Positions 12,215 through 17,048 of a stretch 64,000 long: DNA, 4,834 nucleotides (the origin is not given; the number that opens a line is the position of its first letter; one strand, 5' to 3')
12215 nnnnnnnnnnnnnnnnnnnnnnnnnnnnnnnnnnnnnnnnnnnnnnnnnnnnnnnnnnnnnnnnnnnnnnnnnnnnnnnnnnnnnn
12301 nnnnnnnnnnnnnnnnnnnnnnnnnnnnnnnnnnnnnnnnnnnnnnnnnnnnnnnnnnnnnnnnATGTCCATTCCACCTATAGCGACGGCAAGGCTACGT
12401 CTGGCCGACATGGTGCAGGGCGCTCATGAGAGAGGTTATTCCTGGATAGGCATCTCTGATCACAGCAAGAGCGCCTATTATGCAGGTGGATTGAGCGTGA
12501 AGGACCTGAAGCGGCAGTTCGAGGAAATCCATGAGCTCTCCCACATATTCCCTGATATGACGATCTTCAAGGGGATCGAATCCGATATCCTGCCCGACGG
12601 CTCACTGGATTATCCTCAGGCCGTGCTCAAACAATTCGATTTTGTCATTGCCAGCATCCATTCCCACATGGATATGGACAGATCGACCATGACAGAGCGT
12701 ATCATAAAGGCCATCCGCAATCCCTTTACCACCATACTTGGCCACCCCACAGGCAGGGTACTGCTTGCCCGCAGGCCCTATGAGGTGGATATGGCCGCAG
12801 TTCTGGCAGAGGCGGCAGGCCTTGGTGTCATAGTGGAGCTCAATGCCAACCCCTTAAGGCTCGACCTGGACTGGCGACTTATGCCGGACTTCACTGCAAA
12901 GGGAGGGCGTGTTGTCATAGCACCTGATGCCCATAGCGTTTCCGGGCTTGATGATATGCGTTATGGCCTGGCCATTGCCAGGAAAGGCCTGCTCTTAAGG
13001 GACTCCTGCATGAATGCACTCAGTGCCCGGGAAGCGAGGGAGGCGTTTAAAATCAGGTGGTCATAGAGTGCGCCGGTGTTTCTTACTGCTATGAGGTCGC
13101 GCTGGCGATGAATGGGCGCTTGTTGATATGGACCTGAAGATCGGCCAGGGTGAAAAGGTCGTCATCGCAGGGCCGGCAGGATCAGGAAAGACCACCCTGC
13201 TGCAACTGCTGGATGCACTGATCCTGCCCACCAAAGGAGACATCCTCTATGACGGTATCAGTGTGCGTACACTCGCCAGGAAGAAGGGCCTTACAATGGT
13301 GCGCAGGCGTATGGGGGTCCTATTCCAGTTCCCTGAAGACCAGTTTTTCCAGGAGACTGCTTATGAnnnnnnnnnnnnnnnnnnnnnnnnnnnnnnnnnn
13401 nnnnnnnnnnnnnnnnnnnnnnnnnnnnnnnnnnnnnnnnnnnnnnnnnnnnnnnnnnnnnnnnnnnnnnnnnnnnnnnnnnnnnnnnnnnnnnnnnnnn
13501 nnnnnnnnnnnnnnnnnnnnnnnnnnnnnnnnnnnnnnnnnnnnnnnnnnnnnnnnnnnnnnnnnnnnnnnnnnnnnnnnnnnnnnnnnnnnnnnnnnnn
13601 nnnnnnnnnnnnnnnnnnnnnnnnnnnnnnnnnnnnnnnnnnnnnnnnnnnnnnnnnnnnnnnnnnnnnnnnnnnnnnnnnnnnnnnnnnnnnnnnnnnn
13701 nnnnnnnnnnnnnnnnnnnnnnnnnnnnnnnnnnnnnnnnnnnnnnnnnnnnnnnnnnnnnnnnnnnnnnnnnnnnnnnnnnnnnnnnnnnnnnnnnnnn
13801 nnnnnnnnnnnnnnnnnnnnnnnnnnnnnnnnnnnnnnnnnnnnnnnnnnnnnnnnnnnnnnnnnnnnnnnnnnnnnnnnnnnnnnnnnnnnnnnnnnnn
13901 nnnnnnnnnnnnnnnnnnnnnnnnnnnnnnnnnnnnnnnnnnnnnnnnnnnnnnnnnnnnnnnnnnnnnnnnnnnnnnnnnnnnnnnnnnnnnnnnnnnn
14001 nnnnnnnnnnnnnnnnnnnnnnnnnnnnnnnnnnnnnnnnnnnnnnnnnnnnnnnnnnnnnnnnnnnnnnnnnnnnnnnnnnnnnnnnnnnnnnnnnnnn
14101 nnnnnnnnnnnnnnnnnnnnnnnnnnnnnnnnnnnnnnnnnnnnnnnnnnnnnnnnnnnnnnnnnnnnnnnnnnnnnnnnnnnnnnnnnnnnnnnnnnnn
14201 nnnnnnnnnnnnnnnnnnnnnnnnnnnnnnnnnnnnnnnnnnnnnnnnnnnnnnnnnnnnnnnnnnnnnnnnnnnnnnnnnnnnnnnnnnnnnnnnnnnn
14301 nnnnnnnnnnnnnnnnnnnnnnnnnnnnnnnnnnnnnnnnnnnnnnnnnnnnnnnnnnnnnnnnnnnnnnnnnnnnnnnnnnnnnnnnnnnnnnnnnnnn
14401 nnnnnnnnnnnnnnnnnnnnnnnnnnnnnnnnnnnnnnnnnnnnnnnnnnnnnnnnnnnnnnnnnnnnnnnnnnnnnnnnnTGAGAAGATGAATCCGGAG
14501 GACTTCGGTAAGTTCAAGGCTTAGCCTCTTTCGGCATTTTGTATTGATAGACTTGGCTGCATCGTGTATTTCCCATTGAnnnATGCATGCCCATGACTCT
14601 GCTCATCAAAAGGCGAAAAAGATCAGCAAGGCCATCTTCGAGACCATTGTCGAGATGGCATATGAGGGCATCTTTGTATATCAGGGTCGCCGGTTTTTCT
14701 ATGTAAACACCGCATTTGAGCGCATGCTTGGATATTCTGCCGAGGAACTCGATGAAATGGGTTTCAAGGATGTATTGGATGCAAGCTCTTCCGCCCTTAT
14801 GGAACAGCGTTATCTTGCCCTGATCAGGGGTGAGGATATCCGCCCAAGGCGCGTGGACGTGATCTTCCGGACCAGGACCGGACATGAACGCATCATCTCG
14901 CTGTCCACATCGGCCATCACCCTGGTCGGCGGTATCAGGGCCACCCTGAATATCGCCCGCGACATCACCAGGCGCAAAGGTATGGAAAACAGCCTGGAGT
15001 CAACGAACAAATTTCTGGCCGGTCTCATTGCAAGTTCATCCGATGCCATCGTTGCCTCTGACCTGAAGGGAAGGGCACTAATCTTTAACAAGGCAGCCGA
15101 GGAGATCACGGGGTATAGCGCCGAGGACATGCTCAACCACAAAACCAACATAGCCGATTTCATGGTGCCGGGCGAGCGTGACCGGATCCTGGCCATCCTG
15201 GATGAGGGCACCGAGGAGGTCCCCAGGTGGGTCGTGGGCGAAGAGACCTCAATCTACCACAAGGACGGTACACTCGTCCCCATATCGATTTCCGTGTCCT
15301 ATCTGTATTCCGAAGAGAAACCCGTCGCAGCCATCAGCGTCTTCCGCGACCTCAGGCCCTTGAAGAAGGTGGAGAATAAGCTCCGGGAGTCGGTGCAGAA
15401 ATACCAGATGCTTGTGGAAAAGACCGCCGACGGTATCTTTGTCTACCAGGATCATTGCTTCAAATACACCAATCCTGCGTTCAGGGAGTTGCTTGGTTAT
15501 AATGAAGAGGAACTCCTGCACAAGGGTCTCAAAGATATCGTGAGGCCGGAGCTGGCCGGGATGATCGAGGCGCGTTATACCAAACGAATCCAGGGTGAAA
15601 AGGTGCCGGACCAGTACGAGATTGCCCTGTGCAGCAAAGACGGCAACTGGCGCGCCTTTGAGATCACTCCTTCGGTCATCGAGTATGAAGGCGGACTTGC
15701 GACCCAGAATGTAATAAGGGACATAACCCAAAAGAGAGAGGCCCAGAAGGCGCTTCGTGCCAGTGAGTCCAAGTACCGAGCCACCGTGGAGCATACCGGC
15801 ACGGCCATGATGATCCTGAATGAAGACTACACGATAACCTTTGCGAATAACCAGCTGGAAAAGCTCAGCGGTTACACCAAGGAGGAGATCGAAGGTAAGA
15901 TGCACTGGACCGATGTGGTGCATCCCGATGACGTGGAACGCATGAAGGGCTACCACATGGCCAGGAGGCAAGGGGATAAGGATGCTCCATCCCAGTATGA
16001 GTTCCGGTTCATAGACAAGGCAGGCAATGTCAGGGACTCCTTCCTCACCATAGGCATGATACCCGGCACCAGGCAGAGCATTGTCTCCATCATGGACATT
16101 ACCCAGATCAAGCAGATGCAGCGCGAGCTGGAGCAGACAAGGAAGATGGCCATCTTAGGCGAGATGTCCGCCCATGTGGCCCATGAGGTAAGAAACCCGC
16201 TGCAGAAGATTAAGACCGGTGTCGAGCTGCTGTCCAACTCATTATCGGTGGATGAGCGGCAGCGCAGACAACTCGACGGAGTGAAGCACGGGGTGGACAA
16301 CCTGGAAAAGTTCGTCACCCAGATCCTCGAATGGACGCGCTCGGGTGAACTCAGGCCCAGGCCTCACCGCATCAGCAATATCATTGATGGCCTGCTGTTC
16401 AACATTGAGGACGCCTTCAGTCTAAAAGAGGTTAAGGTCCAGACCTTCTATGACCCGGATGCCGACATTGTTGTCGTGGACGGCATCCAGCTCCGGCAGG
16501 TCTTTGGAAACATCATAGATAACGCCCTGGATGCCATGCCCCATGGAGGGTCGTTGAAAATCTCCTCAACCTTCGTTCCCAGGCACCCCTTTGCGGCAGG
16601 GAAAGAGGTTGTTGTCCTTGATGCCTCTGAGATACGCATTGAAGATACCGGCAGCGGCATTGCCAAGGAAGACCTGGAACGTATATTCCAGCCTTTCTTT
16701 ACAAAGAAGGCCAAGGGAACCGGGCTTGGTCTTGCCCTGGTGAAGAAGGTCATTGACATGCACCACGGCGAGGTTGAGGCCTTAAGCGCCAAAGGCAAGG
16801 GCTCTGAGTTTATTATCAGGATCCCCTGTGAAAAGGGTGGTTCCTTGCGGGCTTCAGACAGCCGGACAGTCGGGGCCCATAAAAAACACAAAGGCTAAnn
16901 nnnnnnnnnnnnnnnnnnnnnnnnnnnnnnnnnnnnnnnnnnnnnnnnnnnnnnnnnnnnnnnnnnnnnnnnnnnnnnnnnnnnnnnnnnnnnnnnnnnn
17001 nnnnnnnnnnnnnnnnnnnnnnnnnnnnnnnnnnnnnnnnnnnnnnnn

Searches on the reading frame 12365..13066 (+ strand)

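Call 71: search_protein_families(library=pfam, proteins=[window:12365-13066:+], max_evalue=0.00001)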
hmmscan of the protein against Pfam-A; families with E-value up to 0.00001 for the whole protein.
window:12365-13066:+ (233 aa): 1 family
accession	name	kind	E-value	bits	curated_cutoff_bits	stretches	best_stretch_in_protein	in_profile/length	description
PF02811.25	PHP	-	9.4e-06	26.5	26.4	0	10-116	14-113/164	PHP domain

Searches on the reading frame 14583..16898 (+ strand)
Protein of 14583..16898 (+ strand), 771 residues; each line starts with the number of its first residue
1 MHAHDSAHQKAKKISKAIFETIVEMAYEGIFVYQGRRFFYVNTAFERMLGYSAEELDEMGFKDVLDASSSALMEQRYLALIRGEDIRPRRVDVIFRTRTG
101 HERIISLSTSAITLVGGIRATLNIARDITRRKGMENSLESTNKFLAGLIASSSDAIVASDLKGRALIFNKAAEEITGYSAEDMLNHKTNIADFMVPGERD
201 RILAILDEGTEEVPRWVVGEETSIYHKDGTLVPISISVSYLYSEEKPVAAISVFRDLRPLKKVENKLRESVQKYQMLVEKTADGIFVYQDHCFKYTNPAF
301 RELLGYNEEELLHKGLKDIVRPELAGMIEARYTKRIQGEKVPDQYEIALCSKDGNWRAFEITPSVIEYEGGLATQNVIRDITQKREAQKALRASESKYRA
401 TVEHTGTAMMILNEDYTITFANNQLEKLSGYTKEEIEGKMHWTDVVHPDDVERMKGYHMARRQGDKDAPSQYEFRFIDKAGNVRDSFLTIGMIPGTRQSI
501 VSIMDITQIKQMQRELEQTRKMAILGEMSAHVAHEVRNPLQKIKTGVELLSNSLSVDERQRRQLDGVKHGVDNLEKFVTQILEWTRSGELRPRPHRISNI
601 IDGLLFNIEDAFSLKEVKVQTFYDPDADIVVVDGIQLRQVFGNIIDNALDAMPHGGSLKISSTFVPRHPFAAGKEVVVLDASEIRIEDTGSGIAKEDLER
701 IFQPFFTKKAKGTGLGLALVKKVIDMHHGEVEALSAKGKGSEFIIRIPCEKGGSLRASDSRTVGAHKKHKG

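Call 71: search_protein_families(library=pfam, proteins=[window:14583-16898:+], max_evalue=0.00001)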
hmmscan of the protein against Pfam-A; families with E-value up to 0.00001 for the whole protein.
window:14583-16898:+ (771 aa): 9 families
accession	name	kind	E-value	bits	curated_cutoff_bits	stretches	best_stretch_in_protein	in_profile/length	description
PF13426.13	PAS_9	-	3.5e-44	149.7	27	4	154-257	2-101/103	PAS domain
PF00989.32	PAS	-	3.3e-37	127.4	22.6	3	145-256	3-112/113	PAS fold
PF08447.18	PAS_3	-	3.5e-35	120.6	25.6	3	419-484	2-66/89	PAS fold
PF13188.13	PAS_8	-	9.8e-27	92.4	21.8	1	18-56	2-38/65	PAS domain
PF08448.16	PAS_4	-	1.6e-26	93.1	23.1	1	36-132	15-109/110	PAS fold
PF02518.31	HATPase_c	-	2.6e-25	89.4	26.4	1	633-750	2-110/111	Histidine kinase-, DNA gyrase B-, and HSP90-like ATPase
PF00512.31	HisKA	-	3.9e-10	40.1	26.9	1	525-588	2-64/66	His Kinase A (phospho-acceptor) domain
PF18095.7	PAS_12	-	1.6e-09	37.9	22.6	0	274-323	48-98/153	UPF0242 C-terminal PAS-like domain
PF24820.1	Diguanyl_cycl_sensor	-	2.1e-06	28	28.1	0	149-249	2-103/109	Diguanylate cyclase-like sensor domain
